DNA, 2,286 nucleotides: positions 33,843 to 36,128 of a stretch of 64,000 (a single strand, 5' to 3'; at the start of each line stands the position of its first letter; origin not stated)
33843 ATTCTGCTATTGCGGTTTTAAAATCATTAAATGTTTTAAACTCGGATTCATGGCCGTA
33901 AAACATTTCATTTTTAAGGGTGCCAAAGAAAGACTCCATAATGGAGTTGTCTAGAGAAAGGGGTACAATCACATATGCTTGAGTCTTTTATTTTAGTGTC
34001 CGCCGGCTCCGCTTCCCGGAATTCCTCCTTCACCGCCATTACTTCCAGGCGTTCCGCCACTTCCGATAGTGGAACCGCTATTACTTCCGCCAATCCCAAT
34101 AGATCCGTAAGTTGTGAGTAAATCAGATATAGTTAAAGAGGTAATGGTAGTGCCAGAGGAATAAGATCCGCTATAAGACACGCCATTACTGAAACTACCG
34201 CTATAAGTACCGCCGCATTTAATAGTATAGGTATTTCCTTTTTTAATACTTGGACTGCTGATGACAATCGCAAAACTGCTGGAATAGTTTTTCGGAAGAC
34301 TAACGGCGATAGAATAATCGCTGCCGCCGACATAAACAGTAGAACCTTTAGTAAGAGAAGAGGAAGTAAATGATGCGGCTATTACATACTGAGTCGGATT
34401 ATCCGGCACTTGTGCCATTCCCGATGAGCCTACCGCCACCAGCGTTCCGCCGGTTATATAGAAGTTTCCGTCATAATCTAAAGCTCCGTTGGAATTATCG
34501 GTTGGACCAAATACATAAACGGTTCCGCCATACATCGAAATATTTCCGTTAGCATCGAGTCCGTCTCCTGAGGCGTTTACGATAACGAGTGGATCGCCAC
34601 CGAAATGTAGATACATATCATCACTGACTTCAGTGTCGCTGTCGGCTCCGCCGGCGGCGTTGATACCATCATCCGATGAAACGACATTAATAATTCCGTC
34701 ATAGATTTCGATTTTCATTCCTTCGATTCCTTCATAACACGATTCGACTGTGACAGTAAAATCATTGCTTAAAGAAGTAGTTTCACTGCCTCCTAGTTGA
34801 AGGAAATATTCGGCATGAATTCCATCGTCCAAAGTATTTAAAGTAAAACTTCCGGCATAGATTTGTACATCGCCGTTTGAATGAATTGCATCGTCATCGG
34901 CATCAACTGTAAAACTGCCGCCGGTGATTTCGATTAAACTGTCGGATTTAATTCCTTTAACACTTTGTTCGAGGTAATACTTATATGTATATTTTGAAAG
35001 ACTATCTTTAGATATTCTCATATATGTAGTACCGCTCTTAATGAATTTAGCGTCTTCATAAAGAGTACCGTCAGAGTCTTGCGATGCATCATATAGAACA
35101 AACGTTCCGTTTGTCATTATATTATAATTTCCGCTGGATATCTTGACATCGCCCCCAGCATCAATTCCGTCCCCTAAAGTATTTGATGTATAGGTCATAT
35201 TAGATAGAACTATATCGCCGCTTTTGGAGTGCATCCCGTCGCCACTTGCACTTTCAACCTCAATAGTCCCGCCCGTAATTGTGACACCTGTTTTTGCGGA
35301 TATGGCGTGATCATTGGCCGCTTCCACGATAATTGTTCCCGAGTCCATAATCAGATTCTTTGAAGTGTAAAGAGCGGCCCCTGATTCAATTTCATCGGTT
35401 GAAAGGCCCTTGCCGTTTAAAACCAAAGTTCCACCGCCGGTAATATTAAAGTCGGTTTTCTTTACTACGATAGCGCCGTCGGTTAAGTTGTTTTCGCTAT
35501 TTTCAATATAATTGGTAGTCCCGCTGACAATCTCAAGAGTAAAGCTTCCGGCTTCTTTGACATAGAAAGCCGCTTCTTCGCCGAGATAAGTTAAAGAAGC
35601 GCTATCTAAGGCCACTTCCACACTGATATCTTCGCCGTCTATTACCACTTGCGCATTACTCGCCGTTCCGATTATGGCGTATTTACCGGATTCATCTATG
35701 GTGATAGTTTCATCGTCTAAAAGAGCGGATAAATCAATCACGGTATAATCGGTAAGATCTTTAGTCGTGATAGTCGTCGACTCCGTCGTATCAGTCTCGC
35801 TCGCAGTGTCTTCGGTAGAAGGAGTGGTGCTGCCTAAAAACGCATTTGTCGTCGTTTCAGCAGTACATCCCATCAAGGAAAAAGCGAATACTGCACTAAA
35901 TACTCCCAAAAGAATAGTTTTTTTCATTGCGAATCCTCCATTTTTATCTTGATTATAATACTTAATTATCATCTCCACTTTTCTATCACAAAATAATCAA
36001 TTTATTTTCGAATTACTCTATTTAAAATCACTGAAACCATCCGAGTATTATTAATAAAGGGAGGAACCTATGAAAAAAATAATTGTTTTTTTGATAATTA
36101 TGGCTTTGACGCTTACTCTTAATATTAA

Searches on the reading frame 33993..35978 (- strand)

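Call 8: search_protein_families(library=pfam, proteins=[window:33993-35978:-], max_evalue=0.001)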
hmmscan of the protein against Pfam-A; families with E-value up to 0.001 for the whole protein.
window:33993-35978:- (661 aa): 1 family
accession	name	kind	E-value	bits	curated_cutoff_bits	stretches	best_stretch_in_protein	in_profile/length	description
PF14262.12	Cthe_2159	-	1.6e-53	182.1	25.8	3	88-386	1-262/262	Carbohydrate-binding domain-containing protein Cthe_2159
